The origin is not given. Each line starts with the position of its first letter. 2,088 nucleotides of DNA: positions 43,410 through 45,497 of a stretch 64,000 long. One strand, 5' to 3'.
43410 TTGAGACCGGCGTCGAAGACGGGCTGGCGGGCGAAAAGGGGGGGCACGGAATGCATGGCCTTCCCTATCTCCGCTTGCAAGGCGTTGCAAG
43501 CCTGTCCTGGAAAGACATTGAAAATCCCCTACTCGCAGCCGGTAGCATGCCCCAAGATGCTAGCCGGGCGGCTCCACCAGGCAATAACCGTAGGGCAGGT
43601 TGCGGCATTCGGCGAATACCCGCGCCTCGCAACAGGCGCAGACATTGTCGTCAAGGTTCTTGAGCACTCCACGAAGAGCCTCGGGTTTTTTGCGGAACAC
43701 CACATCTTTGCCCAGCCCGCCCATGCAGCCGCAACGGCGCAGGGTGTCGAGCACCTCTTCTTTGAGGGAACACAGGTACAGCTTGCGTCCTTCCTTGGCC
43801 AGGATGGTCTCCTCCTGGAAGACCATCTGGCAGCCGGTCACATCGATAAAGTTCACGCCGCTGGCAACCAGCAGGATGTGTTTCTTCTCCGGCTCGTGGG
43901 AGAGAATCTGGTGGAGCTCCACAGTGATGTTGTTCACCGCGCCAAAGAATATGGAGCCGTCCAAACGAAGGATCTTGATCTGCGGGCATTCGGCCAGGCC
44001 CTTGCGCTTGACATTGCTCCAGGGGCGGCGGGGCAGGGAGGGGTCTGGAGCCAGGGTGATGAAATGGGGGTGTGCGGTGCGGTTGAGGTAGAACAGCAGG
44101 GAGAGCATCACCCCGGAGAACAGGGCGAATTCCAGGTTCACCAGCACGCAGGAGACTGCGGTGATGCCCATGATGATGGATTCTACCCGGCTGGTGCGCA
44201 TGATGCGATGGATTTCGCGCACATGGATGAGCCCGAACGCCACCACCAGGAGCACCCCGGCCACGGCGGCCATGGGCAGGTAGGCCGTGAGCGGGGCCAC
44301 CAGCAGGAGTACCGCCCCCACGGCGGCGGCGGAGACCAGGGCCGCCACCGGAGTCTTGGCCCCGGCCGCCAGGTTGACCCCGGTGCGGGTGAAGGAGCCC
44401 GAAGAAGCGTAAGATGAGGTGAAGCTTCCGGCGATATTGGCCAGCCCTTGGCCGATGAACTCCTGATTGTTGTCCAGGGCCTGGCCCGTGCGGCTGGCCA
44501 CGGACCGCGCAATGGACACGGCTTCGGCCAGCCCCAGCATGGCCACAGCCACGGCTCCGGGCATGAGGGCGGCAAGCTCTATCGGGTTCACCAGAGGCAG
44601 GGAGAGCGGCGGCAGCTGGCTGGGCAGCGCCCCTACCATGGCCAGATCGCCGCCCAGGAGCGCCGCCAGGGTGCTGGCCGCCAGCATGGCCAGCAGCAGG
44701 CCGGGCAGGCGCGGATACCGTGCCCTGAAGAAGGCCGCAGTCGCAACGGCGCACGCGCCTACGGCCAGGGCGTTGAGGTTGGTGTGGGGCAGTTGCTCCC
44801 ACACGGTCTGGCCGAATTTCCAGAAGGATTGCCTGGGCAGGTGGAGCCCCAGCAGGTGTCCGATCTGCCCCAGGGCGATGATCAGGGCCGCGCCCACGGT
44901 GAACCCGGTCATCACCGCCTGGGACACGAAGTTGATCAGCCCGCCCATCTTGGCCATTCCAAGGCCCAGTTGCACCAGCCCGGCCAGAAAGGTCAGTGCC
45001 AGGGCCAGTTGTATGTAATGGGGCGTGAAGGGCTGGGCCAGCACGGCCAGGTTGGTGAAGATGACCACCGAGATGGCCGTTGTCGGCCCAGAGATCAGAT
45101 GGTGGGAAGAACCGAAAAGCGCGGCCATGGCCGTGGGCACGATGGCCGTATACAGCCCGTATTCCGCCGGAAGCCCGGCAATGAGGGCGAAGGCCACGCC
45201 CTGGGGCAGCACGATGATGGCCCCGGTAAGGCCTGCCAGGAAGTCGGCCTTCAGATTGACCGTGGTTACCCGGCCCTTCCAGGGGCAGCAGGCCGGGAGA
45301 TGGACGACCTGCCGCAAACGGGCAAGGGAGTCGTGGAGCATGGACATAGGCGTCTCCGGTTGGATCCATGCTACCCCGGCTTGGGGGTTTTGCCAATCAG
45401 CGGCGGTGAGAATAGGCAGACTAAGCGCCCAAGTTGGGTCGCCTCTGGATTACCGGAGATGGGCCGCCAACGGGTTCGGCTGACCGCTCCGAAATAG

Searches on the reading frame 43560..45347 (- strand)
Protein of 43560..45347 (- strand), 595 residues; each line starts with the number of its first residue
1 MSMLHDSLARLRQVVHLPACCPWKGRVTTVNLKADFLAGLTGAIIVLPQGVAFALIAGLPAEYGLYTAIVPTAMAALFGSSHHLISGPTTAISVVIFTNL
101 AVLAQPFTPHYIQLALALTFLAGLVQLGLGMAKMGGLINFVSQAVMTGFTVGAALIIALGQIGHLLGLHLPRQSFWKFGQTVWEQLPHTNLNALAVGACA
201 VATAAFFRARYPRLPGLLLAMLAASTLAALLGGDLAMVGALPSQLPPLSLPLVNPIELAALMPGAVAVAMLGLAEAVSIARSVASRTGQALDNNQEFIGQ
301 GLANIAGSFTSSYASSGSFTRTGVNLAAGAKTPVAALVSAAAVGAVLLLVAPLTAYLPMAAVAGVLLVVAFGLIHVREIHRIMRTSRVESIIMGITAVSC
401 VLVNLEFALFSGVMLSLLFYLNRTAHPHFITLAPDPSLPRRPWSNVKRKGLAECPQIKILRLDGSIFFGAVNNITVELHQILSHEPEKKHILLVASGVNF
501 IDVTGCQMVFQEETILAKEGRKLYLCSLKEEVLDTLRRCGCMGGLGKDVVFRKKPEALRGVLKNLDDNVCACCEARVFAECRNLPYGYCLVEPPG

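Call 40: search_protein_families(library=ncbifam, proteins=[window:43560-45347:-], max_evalue=1e-25)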
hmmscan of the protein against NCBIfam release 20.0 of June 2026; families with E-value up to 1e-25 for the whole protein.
window:43560-45347:- (595 aa): 3 families
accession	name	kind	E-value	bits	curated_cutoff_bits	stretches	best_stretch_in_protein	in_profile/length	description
TIGR00815.1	sulP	subfamily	1.6e-112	376.8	380.45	1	28-553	10-561/565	sulfate permease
NF008660.1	PRK11660.1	equivalog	2.9e-71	240.5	614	2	258-561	278-565/572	C4-dicarboxylic acid transporter DauA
NF050096.1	BicarbTportBicA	equivalog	1.9e-54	185.2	880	1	27-562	7-544/547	bicarbonate transporter BicA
